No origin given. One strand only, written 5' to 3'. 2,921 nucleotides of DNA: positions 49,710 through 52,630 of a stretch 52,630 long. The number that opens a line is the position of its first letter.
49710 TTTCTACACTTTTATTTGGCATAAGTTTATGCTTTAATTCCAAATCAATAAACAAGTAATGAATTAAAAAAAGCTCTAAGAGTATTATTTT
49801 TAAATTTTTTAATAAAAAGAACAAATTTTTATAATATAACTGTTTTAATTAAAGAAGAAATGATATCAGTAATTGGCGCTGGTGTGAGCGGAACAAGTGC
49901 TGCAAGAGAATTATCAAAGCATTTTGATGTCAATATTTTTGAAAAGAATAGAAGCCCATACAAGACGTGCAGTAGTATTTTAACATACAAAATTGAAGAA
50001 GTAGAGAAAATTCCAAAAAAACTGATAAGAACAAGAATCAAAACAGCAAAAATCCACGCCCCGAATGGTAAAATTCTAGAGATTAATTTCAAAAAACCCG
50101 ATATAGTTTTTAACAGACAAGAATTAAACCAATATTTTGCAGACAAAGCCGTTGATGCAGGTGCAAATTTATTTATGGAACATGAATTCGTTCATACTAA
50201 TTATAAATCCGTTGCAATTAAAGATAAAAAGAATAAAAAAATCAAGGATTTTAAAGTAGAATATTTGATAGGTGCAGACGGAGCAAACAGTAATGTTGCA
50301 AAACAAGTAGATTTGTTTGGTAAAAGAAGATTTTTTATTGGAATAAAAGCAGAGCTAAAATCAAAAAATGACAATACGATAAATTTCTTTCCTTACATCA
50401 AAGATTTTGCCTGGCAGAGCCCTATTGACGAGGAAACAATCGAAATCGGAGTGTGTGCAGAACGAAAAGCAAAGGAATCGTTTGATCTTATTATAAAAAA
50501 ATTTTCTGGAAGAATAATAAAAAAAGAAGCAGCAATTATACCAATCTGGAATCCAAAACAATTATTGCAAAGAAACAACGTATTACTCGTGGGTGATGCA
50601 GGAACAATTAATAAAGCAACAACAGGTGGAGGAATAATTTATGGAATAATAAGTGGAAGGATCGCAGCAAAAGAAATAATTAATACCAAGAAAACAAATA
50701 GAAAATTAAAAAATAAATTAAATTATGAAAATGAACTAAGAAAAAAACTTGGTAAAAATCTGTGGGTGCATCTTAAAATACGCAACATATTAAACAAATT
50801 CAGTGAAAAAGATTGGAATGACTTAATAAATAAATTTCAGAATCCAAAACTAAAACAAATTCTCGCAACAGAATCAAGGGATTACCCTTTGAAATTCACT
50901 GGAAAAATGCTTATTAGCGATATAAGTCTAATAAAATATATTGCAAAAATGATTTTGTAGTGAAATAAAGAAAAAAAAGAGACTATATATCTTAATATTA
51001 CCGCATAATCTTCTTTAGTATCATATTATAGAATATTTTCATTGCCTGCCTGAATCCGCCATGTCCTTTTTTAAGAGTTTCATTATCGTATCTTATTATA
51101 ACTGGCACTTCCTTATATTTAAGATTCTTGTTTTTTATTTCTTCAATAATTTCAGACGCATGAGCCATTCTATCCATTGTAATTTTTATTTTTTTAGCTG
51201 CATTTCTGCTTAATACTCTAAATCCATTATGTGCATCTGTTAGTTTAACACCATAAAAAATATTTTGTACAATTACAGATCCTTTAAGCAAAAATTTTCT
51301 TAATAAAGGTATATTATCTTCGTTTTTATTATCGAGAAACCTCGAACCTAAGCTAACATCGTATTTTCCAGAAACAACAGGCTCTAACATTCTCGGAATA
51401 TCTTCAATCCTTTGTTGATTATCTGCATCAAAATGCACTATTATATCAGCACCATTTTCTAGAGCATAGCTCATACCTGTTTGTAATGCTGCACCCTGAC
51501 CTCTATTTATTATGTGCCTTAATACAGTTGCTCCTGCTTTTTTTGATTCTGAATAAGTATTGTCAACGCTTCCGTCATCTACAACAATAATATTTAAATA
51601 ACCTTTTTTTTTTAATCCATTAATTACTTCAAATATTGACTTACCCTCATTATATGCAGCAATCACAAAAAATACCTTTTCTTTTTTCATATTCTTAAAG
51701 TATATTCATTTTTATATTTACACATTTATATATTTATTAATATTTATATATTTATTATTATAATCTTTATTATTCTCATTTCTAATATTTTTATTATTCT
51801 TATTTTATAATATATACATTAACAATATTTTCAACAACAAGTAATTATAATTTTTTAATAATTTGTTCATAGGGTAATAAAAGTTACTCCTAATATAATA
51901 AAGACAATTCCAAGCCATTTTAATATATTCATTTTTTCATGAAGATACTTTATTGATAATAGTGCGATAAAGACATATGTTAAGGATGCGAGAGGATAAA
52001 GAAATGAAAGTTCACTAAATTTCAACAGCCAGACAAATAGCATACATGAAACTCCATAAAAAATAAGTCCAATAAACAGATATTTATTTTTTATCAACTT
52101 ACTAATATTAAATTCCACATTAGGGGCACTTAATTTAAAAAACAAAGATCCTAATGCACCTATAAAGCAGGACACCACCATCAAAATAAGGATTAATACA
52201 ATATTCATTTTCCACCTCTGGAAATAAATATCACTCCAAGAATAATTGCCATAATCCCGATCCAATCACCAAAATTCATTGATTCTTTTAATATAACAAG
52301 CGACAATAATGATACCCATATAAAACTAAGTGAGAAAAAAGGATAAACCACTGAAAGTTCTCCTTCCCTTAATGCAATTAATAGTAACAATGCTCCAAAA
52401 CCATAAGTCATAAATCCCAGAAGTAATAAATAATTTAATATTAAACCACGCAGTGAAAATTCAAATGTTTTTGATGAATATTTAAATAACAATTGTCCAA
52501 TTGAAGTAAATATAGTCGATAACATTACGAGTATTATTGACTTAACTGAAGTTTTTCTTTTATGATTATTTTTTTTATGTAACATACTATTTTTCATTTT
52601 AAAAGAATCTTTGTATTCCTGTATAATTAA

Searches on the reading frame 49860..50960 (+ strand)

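Call 12: search_protein_families(library=pfam, proteins=[window:49860-50960:+], max_evalue=0.001)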
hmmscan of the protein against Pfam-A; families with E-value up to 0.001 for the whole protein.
window:49860-50960:+ (366 aa): 4 families
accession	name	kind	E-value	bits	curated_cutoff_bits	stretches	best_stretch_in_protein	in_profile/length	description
PF01494.25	FAD_binding_3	-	2.3e-12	47.3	22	1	3-156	5-175/349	FAD binding domain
PF01266.30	DAO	-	8.3e-06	26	27.9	1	3-38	3-39/353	FAD dependent oxidoreductase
PF13450.12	NAD_binding_8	-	1.4e-05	25.7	21.9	1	4-33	1-31/68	NAD(P)-binding Rossmann-like domain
PF07992.20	Pyr_redox_2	-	3.3e-05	23.9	26.1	1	3-147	4-114/291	Pyridine nucleotide-disulphide oxidoreductase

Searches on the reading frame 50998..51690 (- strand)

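Call 13: search_protein_families(library=pfam, proteins=[window:50998-51690:-], max_evalue=0.01)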
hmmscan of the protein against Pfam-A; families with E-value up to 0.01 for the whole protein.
window:50998-51690:- (230 aa): 2 families
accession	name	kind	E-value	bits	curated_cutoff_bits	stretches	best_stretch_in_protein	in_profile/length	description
PF00535.33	Glycos_transf_2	-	2.7e-23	83.2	23.3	1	8-168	2-167/168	Glycosyl transferase family 2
PF13704.12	Glyco_tranf_2_4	-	0.0073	17.2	27.5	0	25-91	13-82/98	Glycosyl transferase family 2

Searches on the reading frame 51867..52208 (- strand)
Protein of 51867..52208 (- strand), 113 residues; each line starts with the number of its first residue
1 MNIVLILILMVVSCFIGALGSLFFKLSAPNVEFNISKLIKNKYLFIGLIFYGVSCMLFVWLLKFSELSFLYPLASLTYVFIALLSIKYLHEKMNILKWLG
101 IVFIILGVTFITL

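Call 13: search_protein_families(library=pfam, proteins=[window:51867-52208:-], max_evalue=0.01)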
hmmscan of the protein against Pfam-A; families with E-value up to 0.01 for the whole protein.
window:51867-52208:- (113 aa): 3 families
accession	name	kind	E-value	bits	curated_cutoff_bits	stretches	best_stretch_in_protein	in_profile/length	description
PF00892.27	EamA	-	3.1e-09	37.7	28.2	1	9-112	33-134/135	EamA-like transporter family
PF10639.15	TMEM234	-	0.0015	19.1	30.1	1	39-111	39-112/113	Putative transmembrane family 234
PF05653.20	Mg_trans_NIPA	-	0.0035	17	26.2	1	62-111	70-119/295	Magnesium transporter NIPA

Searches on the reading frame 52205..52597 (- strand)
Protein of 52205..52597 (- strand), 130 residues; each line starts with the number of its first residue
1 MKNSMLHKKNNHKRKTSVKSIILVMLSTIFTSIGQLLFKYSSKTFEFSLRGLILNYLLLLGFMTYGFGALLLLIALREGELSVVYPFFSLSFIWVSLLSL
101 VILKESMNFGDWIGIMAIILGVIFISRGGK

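Call 13: search_protein_families(library=pfam, proteins=[window:52205-52597:-], max_evalue=0.01)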
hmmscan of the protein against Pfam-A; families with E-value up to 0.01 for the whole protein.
window:52205-52597:- (130 aa): 2 families
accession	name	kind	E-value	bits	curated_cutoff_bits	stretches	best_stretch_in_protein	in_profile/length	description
PF00892.27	EamA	-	7.5e-13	49.4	28.2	1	17-126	27-134/135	EamA-like transporter family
PF10639.15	TMEM234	-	0.00026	21.5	30.1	1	44-125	30-112/113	Putative transmembrane family 234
